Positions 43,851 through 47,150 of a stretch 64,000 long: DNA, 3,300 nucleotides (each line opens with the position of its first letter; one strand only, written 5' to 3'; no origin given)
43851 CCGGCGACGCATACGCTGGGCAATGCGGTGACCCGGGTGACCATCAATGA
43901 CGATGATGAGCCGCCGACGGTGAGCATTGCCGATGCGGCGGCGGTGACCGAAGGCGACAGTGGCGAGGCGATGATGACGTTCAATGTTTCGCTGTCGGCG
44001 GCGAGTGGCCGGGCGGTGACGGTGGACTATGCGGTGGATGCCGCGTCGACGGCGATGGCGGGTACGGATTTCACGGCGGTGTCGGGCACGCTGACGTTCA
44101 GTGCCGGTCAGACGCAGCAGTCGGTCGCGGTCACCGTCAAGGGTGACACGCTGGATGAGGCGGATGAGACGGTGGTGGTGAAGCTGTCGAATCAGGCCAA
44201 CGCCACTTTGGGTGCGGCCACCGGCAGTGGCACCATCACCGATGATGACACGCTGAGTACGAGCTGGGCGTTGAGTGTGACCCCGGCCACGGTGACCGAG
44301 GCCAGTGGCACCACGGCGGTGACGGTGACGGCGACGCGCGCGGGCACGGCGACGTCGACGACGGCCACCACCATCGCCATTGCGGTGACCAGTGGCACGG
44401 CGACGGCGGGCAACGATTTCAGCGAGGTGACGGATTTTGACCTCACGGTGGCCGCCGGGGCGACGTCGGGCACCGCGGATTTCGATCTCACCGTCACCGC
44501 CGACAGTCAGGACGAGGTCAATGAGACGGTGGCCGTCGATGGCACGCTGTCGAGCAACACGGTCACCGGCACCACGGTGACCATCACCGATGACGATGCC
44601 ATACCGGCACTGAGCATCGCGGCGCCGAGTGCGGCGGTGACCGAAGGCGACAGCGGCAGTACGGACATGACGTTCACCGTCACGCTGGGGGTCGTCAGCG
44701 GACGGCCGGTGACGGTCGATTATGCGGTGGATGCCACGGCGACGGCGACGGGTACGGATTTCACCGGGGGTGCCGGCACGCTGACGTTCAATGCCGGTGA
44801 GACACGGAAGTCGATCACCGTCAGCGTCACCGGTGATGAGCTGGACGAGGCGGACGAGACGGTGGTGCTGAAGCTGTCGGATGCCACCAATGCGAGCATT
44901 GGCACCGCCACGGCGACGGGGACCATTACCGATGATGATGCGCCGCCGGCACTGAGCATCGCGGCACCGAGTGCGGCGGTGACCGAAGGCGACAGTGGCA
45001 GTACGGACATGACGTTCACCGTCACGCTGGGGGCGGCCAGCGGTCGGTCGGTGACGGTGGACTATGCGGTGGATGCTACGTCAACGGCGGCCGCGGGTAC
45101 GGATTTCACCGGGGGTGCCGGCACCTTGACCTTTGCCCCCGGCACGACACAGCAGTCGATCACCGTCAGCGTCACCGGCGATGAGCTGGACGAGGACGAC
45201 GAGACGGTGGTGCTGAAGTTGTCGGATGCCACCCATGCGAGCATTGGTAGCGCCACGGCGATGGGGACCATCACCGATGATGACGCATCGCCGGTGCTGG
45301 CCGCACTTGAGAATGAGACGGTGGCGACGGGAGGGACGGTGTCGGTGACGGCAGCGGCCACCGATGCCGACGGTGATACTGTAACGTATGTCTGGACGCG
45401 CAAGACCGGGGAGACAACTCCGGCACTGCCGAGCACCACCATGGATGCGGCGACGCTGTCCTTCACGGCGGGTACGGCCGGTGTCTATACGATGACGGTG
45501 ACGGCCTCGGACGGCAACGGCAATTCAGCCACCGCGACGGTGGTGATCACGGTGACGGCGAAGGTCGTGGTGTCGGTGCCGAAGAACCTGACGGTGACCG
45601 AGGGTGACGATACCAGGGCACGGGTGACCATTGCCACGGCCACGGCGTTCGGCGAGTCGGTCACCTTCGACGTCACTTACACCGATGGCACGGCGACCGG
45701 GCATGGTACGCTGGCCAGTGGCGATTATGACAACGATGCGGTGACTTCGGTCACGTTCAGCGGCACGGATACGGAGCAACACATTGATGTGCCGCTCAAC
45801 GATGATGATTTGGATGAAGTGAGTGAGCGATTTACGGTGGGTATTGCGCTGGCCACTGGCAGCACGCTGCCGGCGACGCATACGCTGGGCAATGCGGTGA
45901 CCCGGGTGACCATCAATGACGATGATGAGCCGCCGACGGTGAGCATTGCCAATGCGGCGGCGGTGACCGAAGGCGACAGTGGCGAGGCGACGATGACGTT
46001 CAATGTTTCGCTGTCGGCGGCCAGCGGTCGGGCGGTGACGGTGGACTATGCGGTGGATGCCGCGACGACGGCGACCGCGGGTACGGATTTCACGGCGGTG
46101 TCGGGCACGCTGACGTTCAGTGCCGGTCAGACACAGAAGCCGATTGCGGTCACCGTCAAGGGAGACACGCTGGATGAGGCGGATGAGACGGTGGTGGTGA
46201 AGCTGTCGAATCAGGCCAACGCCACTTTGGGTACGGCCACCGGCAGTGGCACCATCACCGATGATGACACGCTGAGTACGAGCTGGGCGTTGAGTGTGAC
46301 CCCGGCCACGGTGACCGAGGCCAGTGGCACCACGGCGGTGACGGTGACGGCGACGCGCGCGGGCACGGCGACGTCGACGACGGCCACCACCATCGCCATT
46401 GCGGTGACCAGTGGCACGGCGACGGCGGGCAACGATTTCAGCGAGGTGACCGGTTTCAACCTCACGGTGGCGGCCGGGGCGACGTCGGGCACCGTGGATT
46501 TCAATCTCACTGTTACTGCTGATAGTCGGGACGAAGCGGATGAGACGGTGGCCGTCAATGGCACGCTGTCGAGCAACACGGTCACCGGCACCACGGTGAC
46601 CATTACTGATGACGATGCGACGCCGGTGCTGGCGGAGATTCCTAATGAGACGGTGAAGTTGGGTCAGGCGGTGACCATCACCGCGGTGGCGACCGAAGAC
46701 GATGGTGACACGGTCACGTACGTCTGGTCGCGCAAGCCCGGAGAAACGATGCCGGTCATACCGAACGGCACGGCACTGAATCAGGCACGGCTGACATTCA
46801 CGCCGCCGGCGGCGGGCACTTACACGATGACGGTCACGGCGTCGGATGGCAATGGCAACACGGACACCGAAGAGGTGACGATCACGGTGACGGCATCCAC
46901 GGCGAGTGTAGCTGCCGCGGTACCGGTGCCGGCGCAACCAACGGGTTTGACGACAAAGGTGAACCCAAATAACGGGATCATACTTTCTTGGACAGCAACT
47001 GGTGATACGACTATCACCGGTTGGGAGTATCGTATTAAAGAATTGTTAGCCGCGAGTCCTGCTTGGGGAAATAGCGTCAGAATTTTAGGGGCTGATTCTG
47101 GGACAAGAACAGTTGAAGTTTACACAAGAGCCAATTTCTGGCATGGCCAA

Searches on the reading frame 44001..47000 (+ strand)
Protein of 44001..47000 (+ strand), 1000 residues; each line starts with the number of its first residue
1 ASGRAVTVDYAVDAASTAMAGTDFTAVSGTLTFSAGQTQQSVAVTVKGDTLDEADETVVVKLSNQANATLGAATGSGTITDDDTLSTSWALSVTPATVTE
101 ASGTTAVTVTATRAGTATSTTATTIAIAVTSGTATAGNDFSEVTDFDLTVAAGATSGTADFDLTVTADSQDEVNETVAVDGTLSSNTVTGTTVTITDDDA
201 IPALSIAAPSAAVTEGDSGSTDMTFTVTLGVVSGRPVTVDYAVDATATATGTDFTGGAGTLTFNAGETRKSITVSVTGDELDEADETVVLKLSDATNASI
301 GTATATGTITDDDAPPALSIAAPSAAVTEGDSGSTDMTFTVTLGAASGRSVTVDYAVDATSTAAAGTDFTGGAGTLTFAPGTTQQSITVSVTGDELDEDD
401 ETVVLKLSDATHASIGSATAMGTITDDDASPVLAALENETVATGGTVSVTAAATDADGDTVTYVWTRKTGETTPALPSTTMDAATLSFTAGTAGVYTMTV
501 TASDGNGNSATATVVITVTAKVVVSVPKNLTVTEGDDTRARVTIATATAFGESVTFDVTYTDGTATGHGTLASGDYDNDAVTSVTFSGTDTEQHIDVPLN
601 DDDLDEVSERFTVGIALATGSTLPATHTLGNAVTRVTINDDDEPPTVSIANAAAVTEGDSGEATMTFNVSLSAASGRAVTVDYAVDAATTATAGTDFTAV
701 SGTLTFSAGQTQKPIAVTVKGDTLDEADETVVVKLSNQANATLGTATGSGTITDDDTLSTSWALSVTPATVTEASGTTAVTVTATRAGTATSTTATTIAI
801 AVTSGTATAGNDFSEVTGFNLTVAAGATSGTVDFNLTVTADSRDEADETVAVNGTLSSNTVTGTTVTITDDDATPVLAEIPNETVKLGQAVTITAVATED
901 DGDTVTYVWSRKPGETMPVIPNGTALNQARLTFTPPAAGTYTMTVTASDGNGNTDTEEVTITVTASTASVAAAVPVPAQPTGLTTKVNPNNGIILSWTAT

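Call 97: search_solved_structures(query=window:44001-47000:+, max_evalue=0.001)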
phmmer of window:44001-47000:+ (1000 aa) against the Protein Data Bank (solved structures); distinct sequences matched with E-value up to 0.001: 10.
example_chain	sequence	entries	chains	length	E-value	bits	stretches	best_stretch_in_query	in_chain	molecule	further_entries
3us9_A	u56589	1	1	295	9.5e-13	50.4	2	171-316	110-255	Sodium/calcium exchanger 1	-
8sgi_A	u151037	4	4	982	1.4e-08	36.6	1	344-415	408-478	Sodium/calcium exchanger 1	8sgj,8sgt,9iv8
8jp0_A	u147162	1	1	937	9.9e-08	33.8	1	343-415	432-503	Sodium/calcium exchanger 1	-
3rb7_A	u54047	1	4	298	1e-07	33.7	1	352-438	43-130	Na/Ca exchange protein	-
3rb5_A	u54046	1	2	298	1.1e-07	33.7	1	352-438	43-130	Na/Ca exchange protein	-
3ead_A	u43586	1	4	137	3.4e-07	32.1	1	352-435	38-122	Na/Ca exchange protein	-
2fws_A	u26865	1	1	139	6.7e-07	31.1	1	344-438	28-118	Sodium/calcium exchanger 1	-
2dpk_A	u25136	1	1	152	8.2e-07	30.8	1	344-438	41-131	Sodium/calcium exchanger 1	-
3e9t_A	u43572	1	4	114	1.5e-06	29.9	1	352-413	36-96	Na/Ca exchange protein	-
3gin_A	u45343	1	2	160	3.2e-06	28.8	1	344-438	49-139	Sodium/calcium exchanger 1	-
